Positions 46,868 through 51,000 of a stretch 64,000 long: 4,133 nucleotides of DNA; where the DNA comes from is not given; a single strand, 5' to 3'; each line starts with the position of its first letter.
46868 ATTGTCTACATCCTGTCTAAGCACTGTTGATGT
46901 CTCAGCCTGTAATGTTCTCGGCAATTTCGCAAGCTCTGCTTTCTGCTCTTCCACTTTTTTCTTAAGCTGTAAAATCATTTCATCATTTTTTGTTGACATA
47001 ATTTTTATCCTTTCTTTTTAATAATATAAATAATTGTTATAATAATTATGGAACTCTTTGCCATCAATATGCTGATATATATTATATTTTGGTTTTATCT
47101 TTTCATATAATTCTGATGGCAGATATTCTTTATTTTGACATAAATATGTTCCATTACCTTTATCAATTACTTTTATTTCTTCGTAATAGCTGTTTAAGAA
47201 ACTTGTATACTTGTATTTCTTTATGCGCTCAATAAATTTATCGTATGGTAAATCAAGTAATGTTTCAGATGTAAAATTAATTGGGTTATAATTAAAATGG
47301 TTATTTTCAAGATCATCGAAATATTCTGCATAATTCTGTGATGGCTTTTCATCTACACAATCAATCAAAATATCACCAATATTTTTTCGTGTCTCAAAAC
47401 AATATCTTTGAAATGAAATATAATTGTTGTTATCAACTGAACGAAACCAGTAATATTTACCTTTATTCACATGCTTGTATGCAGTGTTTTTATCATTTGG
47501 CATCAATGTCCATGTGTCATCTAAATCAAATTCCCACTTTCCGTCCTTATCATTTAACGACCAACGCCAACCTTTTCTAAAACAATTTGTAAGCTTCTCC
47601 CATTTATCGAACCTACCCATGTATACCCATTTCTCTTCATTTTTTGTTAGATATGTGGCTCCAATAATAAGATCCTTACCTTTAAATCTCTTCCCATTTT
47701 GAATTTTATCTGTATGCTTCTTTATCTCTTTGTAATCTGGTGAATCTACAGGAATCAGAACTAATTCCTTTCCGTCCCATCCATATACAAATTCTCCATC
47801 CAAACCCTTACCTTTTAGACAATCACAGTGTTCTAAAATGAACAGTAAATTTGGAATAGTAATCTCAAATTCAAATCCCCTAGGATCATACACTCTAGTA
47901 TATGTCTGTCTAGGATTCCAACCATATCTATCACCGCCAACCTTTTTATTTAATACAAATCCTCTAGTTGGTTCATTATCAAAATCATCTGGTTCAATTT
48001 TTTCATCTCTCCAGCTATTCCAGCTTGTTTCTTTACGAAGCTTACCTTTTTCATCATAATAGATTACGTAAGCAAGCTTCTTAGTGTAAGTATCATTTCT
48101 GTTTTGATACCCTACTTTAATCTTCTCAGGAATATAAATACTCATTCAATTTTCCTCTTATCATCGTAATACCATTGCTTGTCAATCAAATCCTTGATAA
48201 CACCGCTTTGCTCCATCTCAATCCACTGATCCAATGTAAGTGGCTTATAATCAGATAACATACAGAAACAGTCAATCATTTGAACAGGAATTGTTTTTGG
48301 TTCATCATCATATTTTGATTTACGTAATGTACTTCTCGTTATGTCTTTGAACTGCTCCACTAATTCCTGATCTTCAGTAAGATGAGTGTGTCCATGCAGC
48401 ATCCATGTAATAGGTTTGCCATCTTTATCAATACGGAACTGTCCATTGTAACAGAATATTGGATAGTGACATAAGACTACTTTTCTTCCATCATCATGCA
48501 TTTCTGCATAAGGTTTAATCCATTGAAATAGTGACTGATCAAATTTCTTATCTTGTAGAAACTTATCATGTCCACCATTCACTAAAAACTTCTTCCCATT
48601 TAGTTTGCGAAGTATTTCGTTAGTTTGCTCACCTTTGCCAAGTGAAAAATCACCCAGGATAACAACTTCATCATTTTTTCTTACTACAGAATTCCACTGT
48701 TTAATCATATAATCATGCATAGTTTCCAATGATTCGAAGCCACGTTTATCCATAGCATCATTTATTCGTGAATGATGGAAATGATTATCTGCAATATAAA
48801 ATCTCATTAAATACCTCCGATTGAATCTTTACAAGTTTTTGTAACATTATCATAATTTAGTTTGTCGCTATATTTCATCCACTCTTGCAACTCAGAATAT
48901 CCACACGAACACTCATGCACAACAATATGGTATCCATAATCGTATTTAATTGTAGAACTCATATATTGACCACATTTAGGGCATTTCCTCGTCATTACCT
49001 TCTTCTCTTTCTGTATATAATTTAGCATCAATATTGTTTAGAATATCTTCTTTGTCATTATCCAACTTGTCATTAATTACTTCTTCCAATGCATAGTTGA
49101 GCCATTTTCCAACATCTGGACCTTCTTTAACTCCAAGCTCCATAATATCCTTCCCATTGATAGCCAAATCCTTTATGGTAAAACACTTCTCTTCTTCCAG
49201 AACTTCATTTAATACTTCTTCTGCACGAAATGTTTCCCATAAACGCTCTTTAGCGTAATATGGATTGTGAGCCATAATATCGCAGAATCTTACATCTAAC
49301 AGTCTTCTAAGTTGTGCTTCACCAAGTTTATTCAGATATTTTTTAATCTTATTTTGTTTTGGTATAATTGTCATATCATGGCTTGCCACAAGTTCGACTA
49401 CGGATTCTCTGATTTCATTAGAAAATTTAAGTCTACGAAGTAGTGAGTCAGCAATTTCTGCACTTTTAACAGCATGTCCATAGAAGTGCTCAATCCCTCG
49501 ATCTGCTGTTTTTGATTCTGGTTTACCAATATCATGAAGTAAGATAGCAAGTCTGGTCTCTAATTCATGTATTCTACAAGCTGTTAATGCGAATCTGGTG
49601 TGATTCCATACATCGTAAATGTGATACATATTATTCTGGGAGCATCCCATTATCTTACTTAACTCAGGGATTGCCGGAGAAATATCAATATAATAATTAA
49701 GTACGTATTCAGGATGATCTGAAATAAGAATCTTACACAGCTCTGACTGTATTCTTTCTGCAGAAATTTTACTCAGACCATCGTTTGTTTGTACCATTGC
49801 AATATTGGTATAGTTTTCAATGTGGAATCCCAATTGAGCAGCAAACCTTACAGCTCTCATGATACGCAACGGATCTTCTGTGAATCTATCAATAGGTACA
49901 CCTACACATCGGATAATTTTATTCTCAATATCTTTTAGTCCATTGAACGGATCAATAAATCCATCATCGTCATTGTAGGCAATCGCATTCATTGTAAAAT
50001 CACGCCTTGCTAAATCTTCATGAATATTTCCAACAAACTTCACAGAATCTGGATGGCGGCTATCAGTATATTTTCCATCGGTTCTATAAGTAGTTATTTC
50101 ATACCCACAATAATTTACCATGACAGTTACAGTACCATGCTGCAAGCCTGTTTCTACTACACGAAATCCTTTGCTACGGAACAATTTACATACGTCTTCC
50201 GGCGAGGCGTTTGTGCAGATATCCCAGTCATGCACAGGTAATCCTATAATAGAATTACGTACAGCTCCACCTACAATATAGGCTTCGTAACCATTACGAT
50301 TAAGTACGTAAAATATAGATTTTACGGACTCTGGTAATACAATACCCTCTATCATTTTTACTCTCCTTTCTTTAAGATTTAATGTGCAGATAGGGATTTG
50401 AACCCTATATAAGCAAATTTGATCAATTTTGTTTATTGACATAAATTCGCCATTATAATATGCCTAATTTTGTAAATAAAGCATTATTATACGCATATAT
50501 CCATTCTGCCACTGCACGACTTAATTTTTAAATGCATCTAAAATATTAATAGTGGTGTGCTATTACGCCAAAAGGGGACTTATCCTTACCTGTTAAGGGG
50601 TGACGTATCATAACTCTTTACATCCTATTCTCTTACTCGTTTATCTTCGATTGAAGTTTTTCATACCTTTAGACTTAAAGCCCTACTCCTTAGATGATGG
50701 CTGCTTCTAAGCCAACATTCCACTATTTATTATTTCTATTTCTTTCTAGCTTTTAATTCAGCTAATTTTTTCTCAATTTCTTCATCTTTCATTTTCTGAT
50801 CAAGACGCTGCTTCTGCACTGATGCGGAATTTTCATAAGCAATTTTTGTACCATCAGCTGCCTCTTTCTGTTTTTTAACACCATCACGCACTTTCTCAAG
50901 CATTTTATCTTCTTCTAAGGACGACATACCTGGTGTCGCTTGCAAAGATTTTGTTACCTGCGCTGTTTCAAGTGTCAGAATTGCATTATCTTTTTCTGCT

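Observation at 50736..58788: Phage-encoded TerD / vWA / PspA-like / Ca2+ P-type ATPase / nucleotidyltransferase module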

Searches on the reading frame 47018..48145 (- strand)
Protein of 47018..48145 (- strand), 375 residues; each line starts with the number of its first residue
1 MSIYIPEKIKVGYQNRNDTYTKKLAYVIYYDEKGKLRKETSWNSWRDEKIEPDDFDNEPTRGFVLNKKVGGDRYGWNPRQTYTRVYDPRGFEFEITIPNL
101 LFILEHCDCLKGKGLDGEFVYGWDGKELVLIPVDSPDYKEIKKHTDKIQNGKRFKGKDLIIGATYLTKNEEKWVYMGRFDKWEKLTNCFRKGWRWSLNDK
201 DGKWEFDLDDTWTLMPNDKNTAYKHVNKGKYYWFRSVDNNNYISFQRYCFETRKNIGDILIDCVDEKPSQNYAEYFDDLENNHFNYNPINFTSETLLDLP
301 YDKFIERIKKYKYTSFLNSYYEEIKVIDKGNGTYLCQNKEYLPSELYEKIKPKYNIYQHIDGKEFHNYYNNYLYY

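Call 3: search_protein_families(library=pfam, proteins=[window:47018-48145:-], max_evalue=0.01)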
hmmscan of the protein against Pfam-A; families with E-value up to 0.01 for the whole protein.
window:47018-48145:- (375 aa): 0 families

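Call 6: search_protein_families(library=phrogs, proteins=[window:47018-48145:-], max_evalue=0.001)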
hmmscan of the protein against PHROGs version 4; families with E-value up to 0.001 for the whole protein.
window:47018-48145:- (375 aa): 4 families
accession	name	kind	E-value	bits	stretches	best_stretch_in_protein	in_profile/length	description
phrog_2475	-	unknown function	1.5e-99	335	1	2-339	3-304/383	-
phrog_6266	-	unknown function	1.8e-15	58.1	1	2-192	2-199/328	-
phrog_14061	-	unknown function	7.8e-11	42.7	1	46-179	46-168/402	-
phrog_30990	-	unknown function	4.1e-09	37.2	1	47-151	64-165/282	-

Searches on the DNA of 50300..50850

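Call 68: search_rna_families(source=window, start=50300, end=50850, threshold=evalue, max_evalue=1)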
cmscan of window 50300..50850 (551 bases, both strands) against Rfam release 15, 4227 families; matches with E-value up to 1: 1.
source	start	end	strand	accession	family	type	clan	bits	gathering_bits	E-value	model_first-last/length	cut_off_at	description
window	50383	50421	+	RF04351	Plastid-psbl-rps4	Cis-reg;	-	17.2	68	0.73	1-53/53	no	Plastid-psbl-rps4 3UTR RNA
